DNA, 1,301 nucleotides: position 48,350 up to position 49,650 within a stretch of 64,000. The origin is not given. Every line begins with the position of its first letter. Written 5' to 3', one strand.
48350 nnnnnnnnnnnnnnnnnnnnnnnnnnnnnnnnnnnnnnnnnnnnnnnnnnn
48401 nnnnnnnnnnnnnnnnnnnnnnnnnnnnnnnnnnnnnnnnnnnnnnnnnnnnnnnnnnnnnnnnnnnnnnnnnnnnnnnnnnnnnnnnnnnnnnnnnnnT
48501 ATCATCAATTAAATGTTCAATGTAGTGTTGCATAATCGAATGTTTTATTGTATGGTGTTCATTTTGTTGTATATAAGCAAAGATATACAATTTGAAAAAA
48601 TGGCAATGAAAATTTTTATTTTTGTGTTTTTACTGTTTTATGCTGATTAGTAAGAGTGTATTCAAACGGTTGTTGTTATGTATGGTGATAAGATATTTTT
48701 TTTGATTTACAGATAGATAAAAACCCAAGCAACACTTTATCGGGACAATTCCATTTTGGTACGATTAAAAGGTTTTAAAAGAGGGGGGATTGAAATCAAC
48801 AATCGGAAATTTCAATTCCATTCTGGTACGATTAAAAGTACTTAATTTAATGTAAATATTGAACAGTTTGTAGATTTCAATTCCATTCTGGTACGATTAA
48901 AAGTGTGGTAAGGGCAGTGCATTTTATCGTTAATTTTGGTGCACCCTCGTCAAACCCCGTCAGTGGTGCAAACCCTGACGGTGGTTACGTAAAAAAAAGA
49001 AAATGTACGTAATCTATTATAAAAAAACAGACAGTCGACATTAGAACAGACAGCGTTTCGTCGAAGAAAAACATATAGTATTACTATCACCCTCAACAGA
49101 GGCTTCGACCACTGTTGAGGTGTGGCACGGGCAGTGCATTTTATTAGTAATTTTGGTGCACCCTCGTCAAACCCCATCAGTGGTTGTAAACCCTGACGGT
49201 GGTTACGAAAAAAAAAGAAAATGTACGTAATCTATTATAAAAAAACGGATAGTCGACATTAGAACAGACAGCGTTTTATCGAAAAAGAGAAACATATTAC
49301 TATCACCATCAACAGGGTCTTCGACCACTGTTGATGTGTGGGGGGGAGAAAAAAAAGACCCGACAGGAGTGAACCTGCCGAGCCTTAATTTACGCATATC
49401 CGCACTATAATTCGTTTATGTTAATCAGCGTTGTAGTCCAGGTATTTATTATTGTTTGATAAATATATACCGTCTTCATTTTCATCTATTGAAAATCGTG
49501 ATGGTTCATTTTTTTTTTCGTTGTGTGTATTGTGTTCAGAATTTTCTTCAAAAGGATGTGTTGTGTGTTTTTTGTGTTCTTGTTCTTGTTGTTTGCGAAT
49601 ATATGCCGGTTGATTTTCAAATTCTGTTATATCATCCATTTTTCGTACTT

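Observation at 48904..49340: Two tandem ~217-nt units with three conserved hairpins and a compensatory base-pair change: candidate duplicated structured RNA abutting the CRISPR array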

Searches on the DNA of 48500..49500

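Call 7: search_rna_families(source=window, start=48500, end=49500, threshold=evalue, max_evalue=10, show_alignments=3)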
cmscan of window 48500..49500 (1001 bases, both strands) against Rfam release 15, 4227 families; matches with E-value up to 10: 11.
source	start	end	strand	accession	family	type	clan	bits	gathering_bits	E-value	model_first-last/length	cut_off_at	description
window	48809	48838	+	RF01315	CRISPR-DR2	Gene; CRISPR;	CL00014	27.5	37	0.0096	1-30/30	no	CRISPR RNA direct repeat element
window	48874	48903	+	RF01315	CRISPR-DR2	Gene; CRISPR;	CL00014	27.5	37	0.0096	1-30/30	no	CRISPR RNA direct repeat element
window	48667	48751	+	RF00356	snoR32_R81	Gene; snRNA; snoRNA; CD-box;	-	20.1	45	8.6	1-98/98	no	Small nucleolar RNA R32/R81/Z41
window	48520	48578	+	RF02108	DLEU2_4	Gene; lncRNA;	-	16.6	40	1.5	1-58/58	no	Deleted in lymphocytic leukemia 2 conserved region 4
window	49274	49368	+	RF01225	ACA64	Gene; snRNA; snoRNA; HACA-box;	-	16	35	1.1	1-128/128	no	Small nucleolar RNA ACA64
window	49336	49417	-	RF02480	GlsR14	Gene; snRNA; snoRNA; CD-box;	-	15.7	90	0.63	1-68/68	no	Small nucleolar RNA GlsR14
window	49348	49393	-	RF04220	HCV_SL588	Cis-reg;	-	15.7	79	7.6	20-65/81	no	SL588 non-coding RNA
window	49349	49398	-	RF02399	NsiR1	Gene; sRNA;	-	14.4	39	7.3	1-60/60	no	Nitrogen stress-induced RNA 1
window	49001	49123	-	RF01261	snR82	Gene; snRNA; snoRNA; HACA-box;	CL00040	14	60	1.8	1-270/270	no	Small nucleolar RNA snR82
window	49205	49276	+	RF01675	CrcZ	Gene; sRNA;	-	11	95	2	1-398/398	no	Pseudomonas sRNA CrcZ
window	49024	49191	-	RF00372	sroH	Gene; sRNA;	-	11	80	5.8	1-161/161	no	sroH RNA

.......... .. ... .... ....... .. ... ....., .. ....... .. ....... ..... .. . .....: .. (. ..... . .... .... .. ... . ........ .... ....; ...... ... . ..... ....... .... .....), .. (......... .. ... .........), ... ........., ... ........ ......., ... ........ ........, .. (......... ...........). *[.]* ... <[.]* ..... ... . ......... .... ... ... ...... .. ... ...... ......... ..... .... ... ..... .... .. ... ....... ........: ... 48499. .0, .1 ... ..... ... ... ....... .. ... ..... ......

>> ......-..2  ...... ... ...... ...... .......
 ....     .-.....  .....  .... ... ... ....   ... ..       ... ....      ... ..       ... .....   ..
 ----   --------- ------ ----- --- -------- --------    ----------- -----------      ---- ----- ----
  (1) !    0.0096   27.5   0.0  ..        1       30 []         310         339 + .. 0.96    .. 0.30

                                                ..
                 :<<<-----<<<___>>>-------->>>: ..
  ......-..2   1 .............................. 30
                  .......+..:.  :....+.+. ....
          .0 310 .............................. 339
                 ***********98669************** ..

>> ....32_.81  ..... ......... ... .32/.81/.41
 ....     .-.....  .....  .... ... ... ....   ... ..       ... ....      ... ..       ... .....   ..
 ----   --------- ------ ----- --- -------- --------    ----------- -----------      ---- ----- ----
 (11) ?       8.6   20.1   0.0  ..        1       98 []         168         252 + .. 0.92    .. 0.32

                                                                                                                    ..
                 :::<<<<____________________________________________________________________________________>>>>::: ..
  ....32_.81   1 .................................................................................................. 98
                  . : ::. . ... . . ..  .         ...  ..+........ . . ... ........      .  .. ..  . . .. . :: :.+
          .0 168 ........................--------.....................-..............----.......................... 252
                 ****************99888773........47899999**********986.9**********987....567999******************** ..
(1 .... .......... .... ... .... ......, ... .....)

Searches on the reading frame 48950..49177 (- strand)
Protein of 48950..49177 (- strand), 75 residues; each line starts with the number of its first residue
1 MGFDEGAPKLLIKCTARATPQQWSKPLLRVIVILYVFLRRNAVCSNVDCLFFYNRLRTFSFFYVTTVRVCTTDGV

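Call 18: search_protein_families(library=pfam, proteins=[window:48950-49177:-], max_evalue=0.01)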
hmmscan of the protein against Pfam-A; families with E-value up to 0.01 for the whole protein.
window:48950-49177:- (75 aa): 0 families
